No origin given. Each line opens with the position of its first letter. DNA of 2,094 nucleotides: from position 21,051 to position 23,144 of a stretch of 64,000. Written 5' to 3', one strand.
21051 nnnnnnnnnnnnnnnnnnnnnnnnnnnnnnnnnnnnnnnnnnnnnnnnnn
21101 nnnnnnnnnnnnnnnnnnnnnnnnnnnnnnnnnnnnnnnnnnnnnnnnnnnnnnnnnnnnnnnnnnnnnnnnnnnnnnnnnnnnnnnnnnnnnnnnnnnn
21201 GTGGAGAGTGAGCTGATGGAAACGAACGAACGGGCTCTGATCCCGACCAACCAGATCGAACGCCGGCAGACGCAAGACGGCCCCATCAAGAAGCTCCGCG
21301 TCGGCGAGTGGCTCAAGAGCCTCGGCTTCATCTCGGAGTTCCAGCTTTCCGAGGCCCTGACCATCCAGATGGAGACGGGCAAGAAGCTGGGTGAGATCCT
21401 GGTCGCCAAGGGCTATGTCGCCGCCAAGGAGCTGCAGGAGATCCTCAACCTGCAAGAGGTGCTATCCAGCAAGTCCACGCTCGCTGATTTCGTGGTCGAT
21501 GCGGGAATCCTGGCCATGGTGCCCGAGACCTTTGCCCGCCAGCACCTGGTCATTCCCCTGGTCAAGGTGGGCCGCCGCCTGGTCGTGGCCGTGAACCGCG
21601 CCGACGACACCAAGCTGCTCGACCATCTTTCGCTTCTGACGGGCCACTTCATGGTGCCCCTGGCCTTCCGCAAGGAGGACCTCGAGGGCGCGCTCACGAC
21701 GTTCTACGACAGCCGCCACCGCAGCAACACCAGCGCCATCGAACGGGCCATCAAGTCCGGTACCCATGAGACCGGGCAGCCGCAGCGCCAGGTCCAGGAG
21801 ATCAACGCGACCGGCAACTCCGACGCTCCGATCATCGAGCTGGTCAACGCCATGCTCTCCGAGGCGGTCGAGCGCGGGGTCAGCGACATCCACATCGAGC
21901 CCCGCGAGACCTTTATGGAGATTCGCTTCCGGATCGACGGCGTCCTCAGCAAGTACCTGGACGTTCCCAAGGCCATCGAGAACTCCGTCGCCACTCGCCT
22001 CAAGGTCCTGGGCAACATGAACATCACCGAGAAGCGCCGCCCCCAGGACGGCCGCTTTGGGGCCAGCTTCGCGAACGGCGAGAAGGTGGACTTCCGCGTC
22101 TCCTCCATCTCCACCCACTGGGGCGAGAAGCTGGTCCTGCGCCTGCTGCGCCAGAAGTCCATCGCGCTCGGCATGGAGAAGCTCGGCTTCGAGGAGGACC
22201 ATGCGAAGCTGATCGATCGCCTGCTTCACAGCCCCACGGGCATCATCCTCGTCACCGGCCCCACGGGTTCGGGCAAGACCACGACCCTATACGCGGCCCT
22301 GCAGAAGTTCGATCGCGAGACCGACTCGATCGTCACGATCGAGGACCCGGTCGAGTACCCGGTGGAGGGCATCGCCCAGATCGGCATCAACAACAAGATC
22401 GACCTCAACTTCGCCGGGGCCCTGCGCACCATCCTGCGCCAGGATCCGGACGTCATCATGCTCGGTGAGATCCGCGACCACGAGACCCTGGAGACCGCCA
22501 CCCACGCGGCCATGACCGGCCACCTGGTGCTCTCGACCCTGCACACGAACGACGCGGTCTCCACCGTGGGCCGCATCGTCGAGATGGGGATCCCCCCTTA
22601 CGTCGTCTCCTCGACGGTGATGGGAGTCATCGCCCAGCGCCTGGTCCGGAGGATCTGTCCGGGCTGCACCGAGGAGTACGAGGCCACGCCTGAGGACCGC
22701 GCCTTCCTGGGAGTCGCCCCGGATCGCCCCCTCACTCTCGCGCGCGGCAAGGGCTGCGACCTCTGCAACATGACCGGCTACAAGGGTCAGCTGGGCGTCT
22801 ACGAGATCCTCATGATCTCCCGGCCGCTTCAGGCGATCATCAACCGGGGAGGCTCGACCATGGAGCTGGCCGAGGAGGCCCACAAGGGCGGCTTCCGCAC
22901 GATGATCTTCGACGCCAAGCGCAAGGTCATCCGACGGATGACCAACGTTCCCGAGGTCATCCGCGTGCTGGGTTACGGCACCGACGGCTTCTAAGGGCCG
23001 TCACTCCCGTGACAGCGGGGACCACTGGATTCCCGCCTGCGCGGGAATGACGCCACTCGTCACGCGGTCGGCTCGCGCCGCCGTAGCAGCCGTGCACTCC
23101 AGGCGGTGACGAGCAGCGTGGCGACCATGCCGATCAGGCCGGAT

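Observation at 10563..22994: Hybrid T4P/T2SS-like machine: M-N fusion, O-P fusion, duplicated platform N-domain, no PilT or PilD in the window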

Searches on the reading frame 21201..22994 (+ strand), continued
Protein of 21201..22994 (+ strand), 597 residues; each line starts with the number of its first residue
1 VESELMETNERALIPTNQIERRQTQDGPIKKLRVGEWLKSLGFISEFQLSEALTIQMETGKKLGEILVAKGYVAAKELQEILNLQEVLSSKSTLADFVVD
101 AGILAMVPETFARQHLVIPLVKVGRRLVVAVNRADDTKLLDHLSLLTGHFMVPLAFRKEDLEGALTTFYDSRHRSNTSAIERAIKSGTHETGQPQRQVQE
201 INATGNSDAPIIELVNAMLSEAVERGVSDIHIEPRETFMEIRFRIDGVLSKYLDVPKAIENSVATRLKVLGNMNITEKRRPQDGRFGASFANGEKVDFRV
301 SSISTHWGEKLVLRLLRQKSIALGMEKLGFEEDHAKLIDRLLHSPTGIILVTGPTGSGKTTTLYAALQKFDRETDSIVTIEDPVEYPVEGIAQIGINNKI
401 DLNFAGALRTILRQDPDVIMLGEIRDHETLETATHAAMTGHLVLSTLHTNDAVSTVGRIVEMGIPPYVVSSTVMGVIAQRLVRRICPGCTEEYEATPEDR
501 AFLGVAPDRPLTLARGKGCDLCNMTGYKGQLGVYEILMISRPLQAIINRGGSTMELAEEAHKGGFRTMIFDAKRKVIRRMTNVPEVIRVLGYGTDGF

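Call 82: get_annotated_region(hit=H72, flank=900)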
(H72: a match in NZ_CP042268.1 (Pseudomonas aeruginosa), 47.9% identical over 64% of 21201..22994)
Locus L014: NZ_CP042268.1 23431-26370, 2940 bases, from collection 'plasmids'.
description: Pseudomonas aeruginosa strain HOU1 plasmid pHOU1-1, complete sequence
organism: Pseudomonas aeruginosa (NCBI taxid 287)
taxonomy: Bacteria; Pseudomonadota; Gammaproteobacteria; Pseudomonadales; Pseudomonadaceae; Pseudomonas; Pseudomonas aeruginosa
host: -; source: Homo sapiens,sputum; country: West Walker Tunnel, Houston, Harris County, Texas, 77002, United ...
typing (MOB-suite, as given by PLSDB): non-mobilizable
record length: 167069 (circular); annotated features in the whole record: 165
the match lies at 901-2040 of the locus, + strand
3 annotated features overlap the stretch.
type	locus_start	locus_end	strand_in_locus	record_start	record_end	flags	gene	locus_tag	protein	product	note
CDS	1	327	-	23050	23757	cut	xcpP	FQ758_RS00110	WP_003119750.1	type II secretion system protein N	-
CDS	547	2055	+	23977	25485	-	xcpR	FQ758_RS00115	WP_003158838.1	GspE family T2SS ATPase variant XcpR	-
CDS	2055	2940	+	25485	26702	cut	xcpS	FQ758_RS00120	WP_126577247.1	GspF family T2SS innner membrane protein variant XcpS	-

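Call 83: get_annotated_region(hit=H86, flank=900)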
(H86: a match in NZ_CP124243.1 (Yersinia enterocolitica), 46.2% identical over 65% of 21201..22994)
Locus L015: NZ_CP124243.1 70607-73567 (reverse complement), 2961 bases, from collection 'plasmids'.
description: Yersinia enterocolitica strain Y194 plasmid unnamed, complete sequence
organism: Yersinia enterocolitica (NCBI taxid 630)
taxonomy: Bacteria; Pseudomonadota; Gammaproteobacteria; Enterobacterales; Yersiniaceae; Yersinia; Yersinia enterocolitica
host: -; source: -; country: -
typing (MOB-suite, as given by PLSDB): non-mobilizable
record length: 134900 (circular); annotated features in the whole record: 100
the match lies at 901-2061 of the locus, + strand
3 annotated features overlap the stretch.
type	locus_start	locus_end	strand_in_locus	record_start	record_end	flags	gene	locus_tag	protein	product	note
CDS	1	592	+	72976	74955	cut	gspD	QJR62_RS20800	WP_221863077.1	type II secretion system secretin GspD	GO:0015628 - protein secretion by the type II secretion system [Evidence IEA]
CDS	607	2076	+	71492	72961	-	gspE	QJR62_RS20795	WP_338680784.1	type II secretion system ATPase GspE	GO:0015628 - protein secretion by the type II secretion system [Evidence IEA]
CDS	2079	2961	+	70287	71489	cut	gspF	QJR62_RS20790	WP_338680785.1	type II secretion system inner membrane protein GspF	GO:0015628 - protein secretion by the type II secretion system [Evidence IEA]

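Call 84: get_annotated_region(hit=H84, flank=900)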
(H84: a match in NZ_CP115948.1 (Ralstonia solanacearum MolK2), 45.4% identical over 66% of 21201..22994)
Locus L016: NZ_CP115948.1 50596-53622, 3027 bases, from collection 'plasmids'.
description: Ralstonia solanacearum MolK2 plasmid pm01, complete sequence
organism: Ralstonia solanacearum MolK2 (NCBI taxid 564065)
taxonomy: Bacteria; Pseudomonadota; Betaproteobacteria; Burkholderiales; Burkholderiaceae; Ralstonia; Ralstonia solanacearum; Ralstonia solanacearum MolK2
host: -; source: Musa sp.; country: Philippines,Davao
typing (MOB-suite, as given by PLSDB): non-mobilizable; replicon rep_cluster_371; mating-pair formation MPF_F
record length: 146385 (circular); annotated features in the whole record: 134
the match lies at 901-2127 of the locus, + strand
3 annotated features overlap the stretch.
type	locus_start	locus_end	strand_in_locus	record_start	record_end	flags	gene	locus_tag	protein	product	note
CDS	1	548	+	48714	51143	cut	gspD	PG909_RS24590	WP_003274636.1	type II secretion system secretin GspD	GO:0015628 - protein secretion by the type II secretion system [Evidence IEA]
CDS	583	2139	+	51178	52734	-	gspE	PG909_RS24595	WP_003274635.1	type II secretion system ATPase GspE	GO:0015628 - protein secretion by the type II secretion system [Evidence IEA]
CDS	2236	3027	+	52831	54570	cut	-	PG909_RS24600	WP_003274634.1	DUF4153 domain-containing protein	-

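Call 85: get_annotated_region(hit=H41, flank=900)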
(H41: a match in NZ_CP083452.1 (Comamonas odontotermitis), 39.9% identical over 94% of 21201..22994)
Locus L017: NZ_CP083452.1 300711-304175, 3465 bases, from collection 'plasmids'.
description: Comamonas odontotermitis strain WLL plasmid unnamed1, complete sequence
organism: Comamonas odontotermitis (NCBI taxid 379895)
taxonomy: Bacteria; Pseudomonadota; Betaproteobacteria; Burkholderiales; Comamonadaceae; Comamonas; Comamonas odontotermitis
host: -; source: cell culture,cucumber rhizosphere; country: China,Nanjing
typing (MOB-suite, as given by PLSDB): non-mobilizable
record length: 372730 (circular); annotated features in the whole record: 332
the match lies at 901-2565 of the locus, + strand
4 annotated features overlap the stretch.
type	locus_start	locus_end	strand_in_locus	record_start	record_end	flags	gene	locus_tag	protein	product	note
CDS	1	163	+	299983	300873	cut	rfbA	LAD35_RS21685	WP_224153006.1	glucose-1-phosphate thymidylyltransferase RfbA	GO:0019305 - dTDP-rhamnose biosynthetic process [Evidence IEA]; GO:0009243 - O antigen biosynthetic process [Evidence ...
CDS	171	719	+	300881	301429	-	rfbC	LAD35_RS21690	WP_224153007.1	dTDP-4-dehydrorhamnose 3,5-epimerase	GO:0019305 - dTDP-rhamnose biosynthetic process [Evidence IEA]; GO:0009243 - O antigen biosynthetic process [Evidence ...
CDS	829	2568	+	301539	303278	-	gspE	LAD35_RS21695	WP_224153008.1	type II secretion system ATPase GspE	GO:0015628 - protein secretion by the type II secretion system [Evidence IEA]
CDS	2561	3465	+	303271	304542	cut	-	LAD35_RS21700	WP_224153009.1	type II secretion system F family protein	-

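Call 86: get_annotated_region(hit=H60, flank=900)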
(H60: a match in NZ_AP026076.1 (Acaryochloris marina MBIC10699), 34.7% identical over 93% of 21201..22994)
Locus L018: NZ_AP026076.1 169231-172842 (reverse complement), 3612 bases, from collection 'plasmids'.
description: Acaryochloris marina MBIC10699 plasmid pREC1, complete sequence
organism: Acaryochloris marina MBIC10699 (NCBI taxid 2954813)
taxonomy: Bacteria; Cyanobacteriota; Cyanophyceae; Acaryochloridales; Acaryochloridaceae; Acaryochloris; Acaryochloris marina; Acaryochloris marina MBIC10699
host: -; source: cell culture,Ascidian, Diplosoma similis; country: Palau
typing (MOB-suite, as given by PLSDB): conjugative; relaxase MOBF; mating-pair formation MPF_T
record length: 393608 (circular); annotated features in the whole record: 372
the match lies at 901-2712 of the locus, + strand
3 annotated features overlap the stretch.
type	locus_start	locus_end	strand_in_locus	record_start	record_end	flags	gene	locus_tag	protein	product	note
CDS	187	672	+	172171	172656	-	-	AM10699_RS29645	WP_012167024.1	transcriptional repressor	GO:0006355 - regulation of DNA-templated transcription [Evidence IEA]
CDS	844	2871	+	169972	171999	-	-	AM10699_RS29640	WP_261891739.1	GspE/PulE family protein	GO:0009306 - protein secretion [Evidence IEA]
CDS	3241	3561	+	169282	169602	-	-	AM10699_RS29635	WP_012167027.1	hypothetical protein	-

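Call 87: get_annotated_region(hit=H48, flank=900)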
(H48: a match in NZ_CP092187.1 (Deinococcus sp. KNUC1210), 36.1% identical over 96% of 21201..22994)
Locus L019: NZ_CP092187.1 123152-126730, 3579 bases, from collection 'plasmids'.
description: Deinococcus sp. KNUC1210 plasmid unnamed1, complete sequence
organism: Deinococcus sp. KNUC1210 (NCBI taxid 2917691)
taxonomy: Bacteria; Deinococcota; Deinococci; Deinococcales; Deinococcaceae; Deinococcus; Deinococcus sp. KNUC1210
host: -; source: Setaria viridis,cell culture,rhizospheric soil; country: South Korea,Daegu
typing (MOB-suite, as given by PLSDB): non-mobilizable
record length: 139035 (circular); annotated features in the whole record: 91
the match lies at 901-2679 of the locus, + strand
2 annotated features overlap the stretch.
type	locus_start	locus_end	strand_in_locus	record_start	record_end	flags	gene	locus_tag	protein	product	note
CDS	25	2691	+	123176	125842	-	-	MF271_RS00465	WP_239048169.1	ATPase, T2SS/T4P/T4SS family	-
CDS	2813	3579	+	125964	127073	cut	-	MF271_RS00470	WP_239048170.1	metallophosphoesterase family protein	-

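Call 88: get_annotated_region(hit=H47, flank=900)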
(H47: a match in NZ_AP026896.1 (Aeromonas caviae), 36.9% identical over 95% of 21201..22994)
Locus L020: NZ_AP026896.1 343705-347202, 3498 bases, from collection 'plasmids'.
description: Aeromonas caviae strain KAM479 plasmid pKAM479_3, complete sequence
organism: Aeromonas caviae (NCBI taxid 648)
taxonomy: Bacteria; Pseudomonadota; Gammaproteobacteria; Aeromonadales; Aeromonadaceae; Aeromonas; Aeromonas caviae
host: -; source: Microbe; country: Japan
typing (MOB-suite, as given by PLSDB): non-mobilizable
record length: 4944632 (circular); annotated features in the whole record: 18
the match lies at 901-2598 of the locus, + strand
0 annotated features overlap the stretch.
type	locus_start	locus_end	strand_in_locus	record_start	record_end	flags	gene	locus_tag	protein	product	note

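Call 89: get_annotated_region(hit=H3, flank=900)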
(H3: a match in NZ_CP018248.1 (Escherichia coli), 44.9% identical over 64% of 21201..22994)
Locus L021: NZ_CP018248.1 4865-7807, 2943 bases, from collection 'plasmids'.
description: Escherichia coli strain 7784 plasmid pO157, complete sequence
organism: Escherichia coli (NCBI taxid 562)
taxonomy: Bacteria; Pseudomonadota; Gammaproteobacteria; Enterobacterales; Enterobacteriaceae; Escherichia; Escherichia coli
host: -; source: Cattle faeces; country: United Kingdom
typing (MOB-suite, as given by PLSDB): mobilizable; replicon IncFIA,IncFIB; relaxase MOBP
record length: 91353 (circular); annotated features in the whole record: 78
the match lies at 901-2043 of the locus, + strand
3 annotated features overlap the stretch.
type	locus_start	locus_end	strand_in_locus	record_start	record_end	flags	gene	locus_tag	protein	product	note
CDS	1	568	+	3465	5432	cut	etpD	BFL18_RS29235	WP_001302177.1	variant type II secretion system secretin EtpD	-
CDS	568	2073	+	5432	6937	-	gspE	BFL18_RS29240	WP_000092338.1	type II secretion system ATPase GspE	GO:0015628 - protein secretion by the type II secretion system [Evidence IEA]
CDS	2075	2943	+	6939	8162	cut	gspF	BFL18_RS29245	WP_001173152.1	type II secretion system inner membrane protein GspF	GO:0015628 - protein secretion by the type II secretion system [Evidence IEA]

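Call 90: get_annotated_region(hit=H54, flank=900)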
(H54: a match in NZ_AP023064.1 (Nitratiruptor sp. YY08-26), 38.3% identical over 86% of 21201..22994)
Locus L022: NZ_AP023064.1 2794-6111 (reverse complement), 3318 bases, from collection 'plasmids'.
description: Nitratiruptor sp. YY08-26 plasmid pNitYY0826_PLS, complete sequence
organism: Nitratiruptor sp. YY08-26 (NCBI taxid 2724900)
taxonomy: Bacteria; Campylobacterota; Epsilonproteobacteria; Nautiliales; Nitratiruptoraceae; Nitratiruptor; Nitratiruptor sp. YY08-26
host: -; source: -; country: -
typing (MOB-suite, as given by PLSDB): non-mobilizable
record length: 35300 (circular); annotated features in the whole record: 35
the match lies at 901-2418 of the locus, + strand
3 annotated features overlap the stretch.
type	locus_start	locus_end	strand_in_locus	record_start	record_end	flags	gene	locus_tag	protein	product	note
CDS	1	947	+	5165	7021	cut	gspD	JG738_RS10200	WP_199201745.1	type II secretion system secretin GspD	GO:0015628 - protein secretion by the type II secretion system [Evidence IEA]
CDS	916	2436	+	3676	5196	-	-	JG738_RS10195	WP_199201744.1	GspE/PulE family protein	GO:0009306 - protein secretion [Evidence IEA]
CDS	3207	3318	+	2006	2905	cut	-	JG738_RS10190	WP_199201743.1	replication initiation protein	GO:0006270 - DNA replication initiation [Evidence IEA]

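Call 91: get_annotated_region(hit=H16, flank=900)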
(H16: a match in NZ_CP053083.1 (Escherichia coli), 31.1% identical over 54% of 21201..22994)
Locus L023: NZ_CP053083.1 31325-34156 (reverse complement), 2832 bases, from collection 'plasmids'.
description: Escherichia coli strain HB37 plasmid pHB37-3, complete sequence
organism: Escherichia coli (NCBI taxid 562)
taxonomy: Bacteria; Pseudomonadota; Gammaproteobacteria; Enterobacterales; Enterobacteriaceae; Escherichia; Escherichia coli
host: -; source: chicken,cell culture; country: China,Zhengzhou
typing (MOB-suite, as given by PLSDB): conjugative; replicon IncI2; relaxase MOBP,MOBP; mating-pair formation MPF_T
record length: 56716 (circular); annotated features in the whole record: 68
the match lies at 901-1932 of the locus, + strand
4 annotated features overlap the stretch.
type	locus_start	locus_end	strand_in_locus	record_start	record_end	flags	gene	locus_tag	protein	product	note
CDS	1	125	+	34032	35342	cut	pilO2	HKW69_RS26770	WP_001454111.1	type 4b pilus protein PilO2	-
CDS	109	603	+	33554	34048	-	pilP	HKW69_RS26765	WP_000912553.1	type IV pilus biogenesis protein PilP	GO:0009297 - pilus assembly [Evidence IEA]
CDS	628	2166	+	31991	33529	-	-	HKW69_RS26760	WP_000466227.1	ATPase, T2SS/T4P/T4SS family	-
CDS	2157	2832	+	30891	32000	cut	-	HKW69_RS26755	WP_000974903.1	type II secretion system F family protein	-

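Call 92: get_annotated_region(hit=H46, flank=900)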
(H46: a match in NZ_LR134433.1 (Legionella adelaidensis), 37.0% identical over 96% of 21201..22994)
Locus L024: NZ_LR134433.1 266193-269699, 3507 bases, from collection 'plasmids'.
description: Legionella adelaidensis strain NCTC12735 plasmid 24, complete sequence
organism: Legionella adelaidensis (NCBI taxid 45056)
taxonomy: Bacteria; Pseudomonadota; Gammaproteobacteria; Legionellales; Legionellaceae; Legionella; Legionella adelaidensis
host: -; source: environmental,Cooling tower water; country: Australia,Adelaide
typing (MOB-suite, as given by PLSDB): mobilizable; relaxase MOBH
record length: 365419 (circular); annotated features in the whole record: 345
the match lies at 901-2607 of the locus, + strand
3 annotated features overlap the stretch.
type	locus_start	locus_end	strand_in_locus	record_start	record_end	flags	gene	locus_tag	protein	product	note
CDS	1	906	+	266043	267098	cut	-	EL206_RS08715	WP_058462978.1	hypothetical protein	-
CDS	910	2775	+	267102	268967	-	-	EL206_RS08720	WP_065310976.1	GspE/PulE family protein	GO:0009306 - protein secretion [Evidence IEA]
CDS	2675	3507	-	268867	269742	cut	-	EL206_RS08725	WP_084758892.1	cytochrome c oxidase subunit 3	-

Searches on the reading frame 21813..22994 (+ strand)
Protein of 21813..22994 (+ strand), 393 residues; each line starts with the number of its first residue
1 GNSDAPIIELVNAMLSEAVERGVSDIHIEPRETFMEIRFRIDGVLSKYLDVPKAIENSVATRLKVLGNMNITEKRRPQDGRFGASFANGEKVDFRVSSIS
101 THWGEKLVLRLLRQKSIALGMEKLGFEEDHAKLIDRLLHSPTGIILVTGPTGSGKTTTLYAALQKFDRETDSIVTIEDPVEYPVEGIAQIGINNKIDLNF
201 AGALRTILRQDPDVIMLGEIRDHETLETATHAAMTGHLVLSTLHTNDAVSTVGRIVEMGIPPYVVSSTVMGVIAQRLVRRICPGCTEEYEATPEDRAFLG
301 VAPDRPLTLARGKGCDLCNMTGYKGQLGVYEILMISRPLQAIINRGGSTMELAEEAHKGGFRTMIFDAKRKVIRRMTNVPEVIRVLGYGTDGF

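Call 41: search_solved_structures(query=window:21813-22994:+, max_evalue=1e-30)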
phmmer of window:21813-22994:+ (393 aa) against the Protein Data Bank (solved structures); distinct sequences matched with E-value up to 1e-30: 20.
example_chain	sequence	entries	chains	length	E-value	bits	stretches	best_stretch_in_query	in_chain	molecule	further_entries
6olj_C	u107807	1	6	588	5.4e-111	374.6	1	3-385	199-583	Type IV pilus biogenesis ATPase PilB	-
5tsg_B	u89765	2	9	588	6.7e-111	374.3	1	3-385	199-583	Type IV pilus biogenesis ATPase PilB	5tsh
5zfr_A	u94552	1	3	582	7.9e-109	367.4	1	3-385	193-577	Type IV pilus biogenesis ATPase PilB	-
4pht_A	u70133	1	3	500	3.2e-108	365.4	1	3-385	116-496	General secretory pathway protein E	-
4kss_A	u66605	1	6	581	3.5e-108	365.3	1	3-386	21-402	Type II secretion system protein E, hemolysin-coregulated protein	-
4ksr_A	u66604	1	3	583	5.4e-108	364.7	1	3-386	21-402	Type II secretion system protein E, Hemolysin-coregulated protein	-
1p9r_A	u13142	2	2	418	7.6e-108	364.2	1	3-384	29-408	General secretion pathway protein E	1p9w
3jc8_Ba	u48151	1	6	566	9.1e-105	354.1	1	3-383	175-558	Type IV-A pilus assembly ATPase PilB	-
5oiu_A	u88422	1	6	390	6.8e-95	321.6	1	10-383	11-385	Type IV pilus assembly protein PilF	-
5it5_F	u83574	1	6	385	8.2e-95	321.3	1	11-383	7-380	ATP binding motif-containing protein PilF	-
6ejf_A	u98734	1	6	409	9.2e-95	321.1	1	11-383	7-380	Type IV pilus assembly protein PilF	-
6f8l_G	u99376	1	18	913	5.4e-94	318.6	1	10-383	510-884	Type IV pilus assembly protein PilF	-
2ewv_A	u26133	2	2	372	1.2e-37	133.2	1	14-294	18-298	twitching motility protein PilT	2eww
2gsz_A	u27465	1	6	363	1.3e-37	133.1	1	14-294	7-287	twitching motility protein PilT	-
5zfq_A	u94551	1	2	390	1.4e-37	133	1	12-264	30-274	Twitching motility pilus retraction protein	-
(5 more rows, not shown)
